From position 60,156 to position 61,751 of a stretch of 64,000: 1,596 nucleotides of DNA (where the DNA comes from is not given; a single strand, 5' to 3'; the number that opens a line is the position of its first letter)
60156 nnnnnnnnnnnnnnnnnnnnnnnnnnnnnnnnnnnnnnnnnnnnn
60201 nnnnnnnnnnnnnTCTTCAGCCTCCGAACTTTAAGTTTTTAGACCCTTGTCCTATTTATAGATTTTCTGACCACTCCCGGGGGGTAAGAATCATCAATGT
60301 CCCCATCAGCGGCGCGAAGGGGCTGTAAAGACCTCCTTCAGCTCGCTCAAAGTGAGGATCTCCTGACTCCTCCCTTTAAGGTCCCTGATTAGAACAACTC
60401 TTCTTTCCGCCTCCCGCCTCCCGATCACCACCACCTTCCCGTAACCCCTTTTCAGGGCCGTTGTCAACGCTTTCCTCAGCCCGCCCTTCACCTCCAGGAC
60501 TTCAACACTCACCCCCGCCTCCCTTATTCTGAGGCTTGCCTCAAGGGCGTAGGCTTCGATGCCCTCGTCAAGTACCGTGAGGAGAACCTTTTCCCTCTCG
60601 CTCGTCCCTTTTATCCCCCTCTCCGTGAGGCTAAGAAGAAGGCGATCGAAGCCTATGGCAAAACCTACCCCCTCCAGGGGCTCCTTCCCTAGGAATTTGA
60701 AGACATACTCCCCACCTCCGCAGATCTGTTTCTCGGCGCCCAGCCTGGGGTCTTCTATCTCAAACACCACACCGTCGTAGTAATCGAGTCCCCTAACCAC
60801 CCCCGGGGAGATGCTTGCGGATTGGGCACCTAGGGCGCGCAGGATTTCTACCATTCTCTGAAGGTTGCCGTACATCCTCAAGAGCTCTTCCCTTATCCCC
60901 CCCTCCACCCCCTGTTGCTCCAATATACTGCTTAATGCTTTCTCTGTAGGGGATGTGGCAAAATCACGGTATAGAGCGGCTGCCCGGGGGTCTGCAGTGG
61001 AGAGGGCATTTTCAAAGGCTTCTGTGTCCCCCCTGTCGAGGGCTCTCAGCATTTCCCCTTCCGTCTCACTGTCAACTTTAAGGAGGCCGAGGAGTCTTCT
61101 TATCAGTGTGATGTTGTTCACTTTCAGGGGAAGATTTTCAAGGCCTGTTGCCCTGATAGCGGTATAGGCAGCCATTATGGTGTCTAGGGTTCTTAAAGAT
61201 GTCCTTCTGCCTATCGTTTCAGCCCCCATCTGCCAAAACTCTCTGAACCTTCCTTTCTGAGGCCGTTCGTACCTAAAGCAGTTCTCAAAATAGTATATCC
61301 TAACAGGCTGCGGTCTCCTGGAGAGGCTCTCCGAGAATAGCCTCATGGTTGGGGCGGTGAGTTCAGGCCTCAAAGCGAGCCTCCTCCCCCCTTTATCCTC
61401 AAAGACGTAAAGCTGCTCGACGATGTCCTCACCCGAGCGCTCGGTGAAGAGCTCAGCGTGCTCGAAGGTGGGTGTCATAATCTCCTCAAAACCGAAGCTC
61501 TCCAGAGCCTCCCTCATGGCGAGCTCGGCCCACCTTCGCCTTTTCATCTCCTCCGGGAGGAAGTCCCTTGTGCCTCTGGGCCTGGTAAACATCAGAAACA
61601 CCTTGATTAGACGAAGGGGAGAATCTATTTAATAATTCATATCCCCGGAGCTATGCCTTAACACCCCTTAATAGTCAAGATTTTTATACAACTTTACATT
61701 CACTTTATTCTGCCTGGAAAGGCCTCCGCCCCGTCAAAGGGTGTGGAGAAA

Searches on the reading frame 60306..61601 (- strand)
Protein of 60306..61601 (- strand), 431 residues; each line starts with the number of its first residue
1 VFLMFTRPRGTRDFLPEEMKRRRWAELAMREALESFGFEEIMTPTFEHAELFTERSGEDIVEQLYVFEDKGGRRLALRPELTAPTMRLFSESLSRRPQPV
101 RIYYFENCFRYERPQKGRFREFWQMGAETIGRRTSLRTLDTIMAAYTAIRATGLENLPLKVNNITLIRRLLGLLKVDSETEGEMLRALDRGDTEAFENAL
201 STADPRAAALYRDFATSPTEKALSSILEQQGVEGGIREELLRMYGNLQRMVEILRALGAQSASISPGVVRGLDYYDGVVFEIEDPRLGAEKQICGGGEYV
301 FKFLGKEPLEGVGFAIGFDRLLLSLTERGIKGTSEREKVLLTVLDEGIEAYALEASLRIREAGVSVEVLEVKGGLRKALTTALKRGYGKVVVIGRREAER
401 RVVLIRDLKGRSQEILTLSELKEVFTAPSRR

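Call 25: search_protein_families(library=pfam, proteins=[window:60306-61601:-], max_evalue=0.01)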
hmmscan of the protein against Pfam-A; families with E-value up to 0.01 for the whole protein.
window:60306-61601:- (431 aa): 6 families
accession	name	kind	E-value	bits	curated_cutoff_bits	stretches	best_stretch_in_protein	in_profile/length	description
PF13393.11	tRNA-synt_His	-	2.6e-50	171.9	25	1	10-321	1-308/308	Histidyl-tRNA synthetase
PF00587.30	tRNA-synt_2b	-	8.1e-13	49.3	29.3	1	65-294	1-132/179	tRNA synthetase class II core domain (G, H, P, S and T)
PF03129.25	HGTP_anticodon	-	2.3e-09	37.7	21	1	339-425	2-91/94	Anticodon binding domain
PF00152.25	tRNA-synt_2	-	0.00018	21.2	25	0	18-129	21-121/308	tRNA synthetases class II (D, K and N)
PF01409.25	tRNA-synt_2d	-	0.00076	19.5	19.8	1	57-145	61-148/246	tRNA synthetases class II core domain (F)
PF17759.6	tRNA_synthFbeta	-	0.0094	15.9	22.4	0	26-133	22-129/214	Phenylalanyl tRNA synthetase beta chain CLM domain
